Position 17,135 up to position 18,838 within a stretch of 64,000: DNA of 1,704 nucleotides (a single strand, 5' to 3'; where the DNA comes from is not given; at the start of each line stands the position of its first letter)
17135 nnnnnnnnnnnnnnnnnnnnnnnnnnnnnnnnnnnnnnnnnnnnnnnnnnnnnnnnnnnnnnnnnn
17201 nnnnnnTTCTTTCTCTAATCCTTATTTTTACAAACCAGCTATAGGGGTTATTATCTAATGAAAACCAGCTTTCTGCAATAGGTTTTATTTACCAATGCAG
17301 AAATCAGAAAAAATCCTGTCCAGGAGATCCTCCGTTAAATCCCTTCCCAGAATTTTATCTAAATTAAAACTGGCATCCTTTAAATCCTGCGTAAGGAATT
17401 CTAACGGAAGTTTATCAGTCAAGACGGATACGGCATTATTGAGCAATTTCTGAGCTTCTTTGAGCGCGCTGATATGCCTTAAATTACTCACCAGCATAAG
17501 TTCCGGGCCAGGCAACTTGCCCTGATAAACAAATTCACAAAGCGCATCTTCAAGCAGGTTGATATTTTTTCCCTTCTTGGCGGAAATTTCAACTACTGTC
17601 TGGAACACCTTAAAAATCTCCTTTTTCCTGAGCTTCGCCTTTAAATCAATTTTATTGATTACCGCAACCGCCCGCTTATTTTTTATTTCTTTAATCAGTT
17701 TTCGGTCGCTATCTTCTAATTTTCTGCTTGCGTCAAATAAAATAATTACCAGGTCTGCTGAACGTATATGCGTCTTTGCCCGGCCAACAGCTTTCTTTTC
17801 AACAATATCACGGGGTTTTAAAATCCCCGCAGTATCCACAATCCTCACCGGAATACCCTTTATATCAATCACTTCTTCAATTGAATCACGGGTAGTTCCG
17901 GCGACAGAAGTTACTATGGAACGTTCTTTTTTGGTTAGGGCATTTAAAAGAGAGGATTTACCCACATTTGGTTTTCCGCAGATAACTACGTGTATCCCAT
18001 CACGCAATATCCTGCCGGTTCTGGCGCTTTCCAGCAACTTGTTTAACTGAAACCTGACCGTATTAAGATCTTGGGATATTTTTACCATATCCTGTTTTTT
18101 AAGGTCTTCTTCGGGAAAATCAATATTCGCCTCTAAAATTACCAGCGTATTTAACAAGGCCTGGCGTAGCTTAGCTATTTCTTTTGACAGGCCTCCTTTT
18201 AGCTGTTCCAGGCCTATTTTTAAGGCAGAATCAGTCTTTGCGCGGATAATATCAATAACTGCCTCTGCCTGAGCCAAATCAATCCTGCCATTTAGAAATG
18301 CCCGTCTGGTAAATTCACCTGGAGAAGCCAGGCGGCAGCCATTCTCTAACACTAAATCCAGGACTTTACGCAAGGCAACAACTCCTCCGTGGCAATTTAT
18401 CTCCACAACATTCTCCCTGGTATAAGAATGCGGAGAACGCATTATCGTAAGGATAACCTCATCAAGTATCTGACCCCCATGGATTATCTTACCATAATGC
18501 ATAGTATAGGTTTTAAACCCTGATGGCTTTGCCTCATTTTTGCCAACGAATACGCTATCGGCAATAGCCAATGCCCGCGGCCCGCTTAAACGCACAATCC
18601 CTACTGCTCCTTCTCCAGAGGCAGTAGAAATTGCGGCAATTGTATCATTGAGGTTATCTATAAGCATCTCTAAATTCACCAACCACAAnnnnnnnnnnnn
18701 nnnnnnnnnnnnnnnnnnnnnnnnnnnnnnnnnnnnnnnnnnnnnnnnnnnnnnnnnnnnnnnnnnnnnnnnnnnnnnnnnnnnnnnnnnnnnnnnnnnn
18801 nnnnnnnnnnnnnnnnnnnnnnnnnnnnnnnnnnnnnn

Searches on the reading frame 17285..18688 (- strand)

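Call 80: search_protein_families(library=pfam, proteins=[window:17285-18688:-], max_evalue=0.00001)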
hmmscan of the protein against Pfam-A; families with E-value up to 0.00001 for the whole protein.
window:17285-18688:- (467 aa): 6 families
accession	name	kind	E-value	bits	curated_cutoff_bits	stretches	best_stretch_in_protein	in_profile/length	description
PF12631.12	MnmE_helical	-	5.6e-57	193.7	40.1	1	138-464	1-211/211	MnmE helical domain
PF10396.14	TrmE_N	-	2e-43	147.8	29.8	1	16-135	1-117/117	GTP-binding protein TrmE N-terminus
PF01926.29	MMR_HSR1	-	3.3e-27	95.3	21.9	1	233-346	1-113/113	50S ribosome-binding GTPase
PF02421.24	FeoB_N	-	2.4e-12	47.1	27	1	233-381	2-154/156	Ferrous iron transport protein B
PF00009.33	GTP_EFTU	-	3.5e-06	27.2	26.5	0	276-385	66-184/188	Elongation factor Tu GTP binding domain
PF00350.29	Dynamin_N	-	5.4e-06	27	27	0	234-267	1-33/168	Dynamin family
